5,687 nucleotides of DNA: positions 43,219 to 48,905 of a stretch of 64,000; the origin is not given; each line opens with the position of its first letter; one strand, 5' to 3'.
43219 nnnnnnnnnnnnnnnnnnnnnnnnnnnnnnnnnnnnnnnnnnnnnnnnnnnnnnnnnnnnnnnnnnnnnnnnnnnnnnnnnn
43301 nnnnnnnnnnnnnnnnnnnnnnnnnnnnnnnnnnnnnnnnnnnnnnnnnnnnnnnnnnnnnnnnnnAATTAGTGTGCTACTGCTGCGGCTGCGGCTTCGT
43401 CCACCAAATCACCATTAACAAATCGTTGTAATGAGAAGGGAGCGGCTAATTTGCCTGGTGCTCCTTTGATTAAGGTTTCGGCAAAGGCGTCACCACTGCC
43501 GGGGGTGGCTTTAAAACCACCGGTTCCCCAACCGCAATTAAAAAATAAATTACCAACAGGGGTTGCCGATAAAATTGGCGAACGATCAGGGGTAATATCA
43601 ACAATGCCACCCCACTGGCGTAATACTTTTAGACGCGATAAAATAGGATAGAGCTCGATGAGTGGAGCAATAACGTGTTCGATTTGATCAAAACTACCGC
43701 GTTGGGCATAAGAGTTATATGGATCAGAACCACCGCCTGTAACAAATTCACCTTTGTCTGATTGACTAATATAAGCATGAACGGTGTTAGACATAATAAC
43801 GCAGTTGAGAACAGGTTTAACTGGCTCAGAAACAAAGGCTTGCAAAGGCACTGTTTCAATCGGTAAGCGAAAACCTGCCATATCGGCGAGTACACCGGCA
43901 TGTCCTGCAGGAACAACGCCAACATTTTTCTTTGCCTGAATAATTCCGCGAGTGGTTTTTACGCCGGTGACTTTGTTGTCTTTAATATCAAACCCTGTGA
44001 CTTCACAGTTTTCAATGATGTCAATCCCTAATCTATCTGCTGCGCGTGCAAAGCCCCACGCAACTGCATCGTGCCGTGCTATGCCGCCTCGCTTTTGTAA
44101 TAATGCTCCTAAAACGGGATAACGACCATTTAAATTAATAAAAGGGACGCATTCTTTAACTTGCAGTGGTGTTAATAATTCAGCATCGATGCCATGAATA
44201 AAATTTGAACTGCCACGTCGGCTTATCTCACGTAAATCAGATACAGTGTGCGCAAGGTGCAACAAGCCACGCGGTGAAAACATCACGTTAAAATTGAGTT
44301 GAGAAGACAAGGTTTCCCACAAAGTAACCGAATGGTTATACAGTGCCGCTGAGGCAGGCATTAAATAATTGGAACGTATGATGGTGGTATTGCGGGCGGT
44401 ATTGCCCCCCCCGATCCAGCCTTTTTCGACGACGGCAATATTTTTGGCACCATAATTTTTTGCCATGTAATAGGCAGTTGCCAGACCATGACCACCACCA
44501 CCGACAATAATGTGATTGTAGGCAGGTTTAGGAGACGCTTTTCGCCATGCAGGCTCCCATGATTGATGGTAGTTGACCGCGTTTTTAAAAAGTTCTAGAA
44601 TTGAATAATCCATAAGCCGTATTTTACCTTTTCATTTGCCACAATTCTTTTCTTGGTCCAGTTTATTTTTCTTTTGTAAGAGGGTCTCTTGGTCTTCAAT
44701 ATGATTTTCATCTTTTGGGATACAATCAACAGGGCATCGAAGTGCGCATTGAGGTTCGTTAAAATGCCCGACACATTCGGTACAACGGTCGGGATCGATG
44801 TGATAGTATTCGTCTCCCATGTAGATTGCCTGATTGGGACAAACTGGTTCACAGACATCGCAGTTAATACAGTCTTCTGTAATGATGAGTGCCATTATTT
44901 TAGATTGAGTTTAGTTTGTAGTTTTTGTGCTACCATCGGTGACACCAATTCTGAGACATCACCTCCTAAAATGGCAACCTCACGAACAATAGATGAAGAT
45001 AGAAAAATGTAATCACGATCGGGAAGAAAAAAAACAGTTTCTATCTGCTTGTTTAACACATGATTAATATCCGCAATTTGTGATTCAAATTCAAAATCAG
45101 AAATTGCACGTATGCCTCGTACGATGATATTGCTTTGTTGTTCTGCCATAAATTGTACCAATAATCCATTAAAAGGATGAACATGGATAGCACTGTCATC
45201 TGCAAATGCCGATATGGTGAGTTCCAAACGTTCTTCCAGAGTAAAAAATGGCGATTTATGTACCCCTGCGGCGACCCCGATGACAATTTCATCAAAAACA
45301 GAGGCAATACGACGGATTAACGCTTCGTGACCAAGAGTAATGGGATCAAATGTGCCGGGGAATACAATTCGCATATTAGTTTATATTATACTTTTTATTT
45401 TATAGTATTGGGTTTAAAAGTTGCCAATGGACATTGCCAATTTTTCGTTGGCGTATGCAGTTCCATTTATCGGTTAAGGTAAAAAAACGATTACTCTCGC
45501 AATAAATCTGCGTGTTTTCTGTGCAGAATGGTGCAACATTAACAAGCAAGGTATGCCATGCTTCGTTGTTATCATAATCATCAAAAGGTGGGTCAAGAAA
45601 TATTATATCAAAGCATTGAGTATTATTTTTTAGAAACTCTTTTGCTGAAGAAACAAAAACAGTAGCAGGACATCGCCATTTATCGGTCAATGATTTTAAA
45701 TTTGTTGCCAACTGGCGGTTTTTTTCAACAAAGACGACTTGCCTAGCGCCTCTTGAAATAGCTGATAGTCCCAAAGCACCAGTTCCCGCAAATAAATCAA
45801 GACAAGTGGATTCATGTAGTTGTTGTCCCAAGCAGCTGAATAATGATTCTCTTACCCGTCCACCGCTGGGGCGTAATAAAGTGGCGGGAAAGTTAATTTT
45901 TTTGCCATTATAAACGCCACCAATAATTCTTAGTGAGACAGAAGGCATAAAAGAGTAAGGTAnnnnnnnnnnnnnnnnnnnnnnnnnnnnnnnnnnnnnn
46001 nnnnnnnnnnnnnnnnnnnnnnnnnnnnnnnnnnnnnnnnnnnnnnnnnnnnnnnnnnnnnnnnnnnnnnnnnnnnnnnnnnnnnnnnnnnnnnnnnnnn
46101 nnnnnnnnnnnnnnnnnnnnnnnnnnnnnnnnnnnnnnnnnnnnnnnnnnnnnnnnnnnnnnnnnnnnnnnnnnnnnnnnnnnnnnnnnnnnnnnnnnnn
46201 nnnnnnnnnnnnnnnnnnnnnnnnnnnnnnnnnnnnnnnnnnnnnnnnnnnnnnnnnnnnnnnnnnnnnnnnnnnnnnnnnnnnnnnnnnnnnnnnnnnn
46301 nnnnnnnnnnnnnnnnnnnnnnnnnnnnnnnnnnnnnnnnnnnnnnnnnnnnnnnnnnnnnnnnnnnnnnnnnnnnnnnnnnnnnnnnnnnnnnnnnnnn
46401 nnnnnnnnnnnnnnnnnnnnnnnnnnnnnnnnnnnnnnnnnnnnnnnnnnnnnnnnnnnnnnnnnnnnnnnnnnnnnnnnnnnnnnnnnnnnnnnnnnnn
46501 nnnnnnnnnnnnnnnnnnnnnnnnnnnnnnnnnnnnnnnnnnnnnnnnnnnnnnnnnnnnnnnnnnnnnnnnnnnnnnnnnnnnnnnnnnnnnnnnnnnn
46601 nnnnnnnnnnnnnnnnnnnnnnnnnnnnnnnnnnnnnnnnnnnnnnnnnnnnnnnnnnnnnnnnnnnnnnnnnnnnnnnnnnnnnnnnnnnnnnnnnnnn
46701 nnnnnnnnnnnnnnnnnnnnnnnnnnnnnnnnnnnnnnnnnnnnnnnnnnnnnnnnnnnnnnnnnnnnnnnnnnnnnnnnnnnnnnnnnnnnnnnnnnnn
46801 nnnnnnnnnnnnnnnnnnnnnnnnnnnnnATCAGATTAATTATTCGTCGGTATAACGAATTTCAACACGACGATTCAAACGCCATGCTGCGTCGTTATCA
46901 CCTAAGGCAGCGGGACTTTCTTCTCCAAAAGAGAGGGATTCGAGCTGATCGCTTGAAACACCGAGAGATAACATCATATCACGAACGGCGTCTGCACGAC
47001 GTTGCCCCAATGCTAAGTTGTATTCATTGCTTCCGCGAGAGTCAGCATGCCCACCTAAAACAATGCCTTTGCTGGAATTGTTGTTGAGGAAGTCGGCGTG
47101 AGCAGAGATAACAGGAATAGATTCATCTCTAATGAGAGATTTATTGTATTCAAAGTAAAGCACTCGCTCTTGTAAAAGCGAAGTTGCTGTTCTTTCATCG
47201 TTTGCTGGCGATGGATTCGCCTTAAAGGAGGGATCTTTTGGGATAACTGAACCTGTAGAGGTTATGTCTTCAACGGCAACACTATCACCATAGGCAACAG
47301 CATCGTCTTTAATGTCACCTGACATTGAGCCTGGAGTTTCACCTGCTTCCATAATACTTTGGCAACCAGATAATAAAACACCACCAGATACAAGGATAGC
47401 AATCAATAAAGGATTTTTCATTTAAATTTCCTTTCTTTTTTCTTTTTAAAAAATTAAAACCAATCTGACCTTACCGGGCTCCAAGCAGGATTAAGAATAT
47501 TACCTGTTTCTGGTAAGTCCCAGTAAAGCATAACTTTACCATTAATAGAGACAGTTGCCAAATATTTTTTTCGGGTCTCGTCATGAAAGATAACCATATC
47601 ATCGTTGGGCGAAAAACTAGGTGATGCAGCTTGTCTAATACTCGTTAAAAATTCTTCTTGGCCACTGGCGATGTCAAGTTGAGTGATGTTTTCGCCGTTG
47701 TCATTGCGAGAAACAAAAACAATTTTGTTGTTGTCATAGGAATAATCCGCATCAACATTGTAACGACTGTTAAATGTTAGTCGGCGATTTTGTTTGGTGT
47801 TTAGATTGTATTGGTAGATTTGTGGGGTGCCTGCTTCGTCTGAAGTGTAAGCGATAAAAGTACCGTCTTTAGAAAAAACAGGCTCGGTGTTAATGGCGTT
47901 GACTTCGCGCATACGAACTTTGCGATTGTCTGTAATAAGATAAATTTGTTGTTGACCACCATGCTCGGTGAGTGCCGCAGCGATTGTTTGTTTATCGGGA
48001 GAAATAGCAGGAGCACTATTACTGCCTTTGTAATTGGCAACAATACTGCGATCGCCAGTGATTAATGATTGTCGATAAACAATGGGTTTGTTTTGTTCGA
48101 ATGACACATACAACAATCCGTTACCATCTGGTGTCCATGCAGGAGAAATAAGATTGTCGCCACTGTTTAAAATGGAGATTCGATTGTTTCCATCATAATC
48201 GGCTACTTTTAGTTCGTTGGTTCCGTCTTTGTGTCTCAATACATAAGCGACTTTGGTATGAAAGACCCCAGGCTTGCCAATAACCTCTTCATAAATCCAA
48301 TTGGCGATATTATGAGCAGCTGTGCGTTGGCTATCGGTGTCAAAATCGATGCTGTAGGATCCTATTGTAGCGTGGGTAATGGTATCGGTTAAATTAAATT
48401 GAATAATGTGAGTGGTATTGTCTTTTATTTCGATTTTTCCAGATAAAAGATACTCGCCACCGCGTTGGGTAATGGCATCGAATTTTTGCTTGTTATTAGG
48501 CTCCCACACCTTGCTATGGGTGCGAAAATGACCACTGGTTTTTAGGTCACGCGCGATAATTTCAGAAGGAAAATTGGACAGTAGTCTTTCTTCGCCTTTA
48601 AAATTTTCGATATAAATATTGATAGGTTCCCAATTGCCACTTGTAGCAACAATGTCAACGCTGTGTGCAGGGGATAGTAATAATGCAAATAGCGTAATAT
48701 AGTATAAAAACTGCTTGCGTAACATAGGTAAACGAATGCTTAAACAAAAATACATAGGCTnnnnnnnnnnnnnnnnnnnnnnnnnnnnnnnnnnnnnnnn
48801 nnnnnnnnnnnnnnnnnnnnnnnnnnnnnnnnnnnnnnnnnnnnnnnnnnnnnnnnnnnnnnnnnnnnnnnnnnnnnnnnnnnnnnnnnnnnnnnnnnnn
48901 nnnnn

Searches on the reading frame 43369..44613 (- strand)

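Call 99: search_protein_families(library=pfam, proteins=[window:43369-44613:-], max_evalue=0.000001)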
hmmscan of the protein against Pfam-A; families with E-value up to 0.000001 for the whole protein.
window:43369-44613:- (414 aa): 1 family
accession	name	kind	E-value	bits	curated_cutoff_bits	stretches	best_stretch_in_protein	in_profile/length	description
PF01266.30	DAO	-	3.1e-63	214.9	27.9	1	35-379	3-352/353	FAD dependent oxidoreductase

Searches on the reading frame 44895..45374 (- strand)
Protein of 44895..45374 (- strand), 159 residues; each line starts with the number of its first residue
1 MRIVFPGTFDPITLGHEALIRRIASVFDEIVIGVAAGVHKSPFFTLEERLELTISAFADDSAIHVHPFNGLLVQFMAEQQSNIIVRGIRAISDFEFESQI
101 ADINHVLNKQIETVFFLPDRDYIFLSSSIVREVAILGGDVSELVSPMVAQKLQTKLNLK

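Call 100: search_protein_families(library=pfam, proteins=[window:44895-45374:-], max_evalue=0.000001)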
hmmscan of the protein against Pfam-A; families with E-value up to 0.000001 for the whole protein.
window:44895-45374:- (159 aa): 1 family
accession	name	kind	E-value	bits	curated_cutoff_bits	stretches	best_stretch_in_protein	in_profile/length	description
PF01467.32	CTP_transf_like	-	2.9e-21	76.5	21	1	4-132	1-132/133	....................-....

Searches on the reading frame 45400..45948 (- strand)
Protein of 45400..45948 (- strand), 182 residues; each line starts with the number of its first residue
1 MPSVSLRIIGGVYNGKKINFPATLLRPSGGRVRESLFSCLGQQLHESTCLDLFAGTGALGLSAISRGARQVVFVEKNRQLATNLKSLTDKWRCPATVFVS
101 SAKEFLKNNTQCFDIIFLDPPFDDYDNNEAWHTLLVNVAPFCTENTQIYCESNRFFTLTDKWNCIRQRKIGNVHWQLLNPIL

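Call 100: search_protein_families(library=pfam, proteins=[window:45400-45948:-], max_evalue=0.000001)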
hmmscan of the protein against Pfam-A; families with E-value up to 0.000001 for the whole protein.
window:45400-45948:- (182 aa): 1 family
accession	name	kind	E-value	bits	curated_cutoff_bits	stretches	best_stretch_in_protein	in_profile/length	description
PF03602.21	Cons_hypoth95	-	2.8e-40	138.4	24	1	6-177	1-180/182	Conserved hypothetical protein 95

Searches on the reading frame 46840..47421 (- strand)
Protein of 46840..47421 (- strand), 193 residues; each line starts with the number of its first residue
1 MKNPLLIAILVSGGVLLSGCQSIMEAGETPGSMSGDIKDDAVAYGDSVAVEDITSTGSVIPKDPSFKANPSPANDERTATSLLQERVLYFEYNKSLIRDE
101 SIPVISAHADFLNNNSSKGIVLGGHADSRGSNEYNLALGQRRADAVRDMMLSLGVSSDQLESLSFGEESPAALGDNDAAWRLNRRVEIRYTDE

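Call 100: search_protein_families(library=pfam, proteins=[window:46840-47421:-], max_evalue=0.000001)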
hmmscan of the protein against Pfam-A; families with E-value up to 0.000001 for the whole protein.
window:46840-47421:- (193 aa): 1 family
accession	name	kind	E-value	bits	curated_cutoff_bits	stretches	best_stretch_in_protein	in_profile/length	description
PF00691.25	OmpA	-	4.6e-17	62.6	27.2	1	89-178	1-92/98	OmpA family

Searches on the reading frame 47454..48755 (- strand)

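Call 100: search_protein_families(library=pfam, proteins=[window:47454-48755:-], max_evalue=0.000001)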
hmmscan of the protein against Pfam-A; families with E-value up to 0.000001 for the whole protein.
window:47454-48755:- (433 aa): 2 families
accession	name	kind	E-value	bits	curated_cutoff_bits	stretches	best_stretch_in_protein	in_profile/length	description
PF07676.18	PD40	-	1.2e-20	73.3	20.9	1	287-315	9-38/38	WD40-like Beta Propeller Repeat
PF04052.18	TolB_N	-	2.7e-09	37.5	22.4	1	34-128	2-103/106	TolB amino-terminal domain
